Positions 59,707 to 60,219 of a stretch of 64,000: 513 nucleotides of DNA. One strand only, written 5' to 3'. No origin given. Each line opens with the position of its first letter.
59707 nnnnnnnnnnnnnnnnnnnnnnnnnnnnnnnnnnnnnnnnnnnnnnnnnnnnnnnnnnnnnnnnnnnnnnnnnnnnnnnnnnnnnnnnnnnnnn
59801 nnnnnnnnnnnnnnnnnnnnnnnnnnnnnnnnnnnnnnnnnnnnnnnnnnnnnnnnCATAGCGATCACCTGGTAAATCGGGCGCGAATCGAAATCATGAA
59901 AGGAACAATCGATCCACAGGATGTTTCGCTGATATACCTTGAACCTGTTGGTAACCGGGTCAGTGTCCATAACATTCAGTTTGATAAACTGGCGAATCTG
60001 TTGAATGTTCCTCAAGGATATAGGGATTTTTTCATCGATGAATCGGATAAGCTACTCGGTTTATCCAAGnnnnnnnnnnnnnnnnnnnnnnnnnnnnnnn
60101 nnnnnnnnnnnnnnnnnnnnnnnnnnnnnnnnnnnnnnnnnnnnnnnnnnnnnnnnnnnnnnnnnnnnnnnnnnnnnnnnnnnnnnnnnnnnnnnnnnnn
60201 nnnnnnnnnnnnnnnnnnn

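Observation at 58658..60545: Second low-GC islet: AAA_21/OLD-like ATPase plus small PIN/TOPRIM-like partner inserted between two PhyH genes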

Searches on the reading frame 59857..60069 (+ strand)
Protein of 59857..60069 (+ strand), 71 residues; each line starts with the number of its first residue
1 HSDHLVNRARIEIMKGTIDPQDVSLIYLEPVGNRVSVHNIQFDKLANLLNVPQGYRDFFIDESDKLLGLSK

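Call 85: search_protein_families(library=pfam, proteins=[window:59857-60069:+], max_evalue=10)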
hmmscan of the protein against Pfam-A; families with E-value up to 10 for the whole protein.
window:59857-60069:+ (71 aa): 0 families
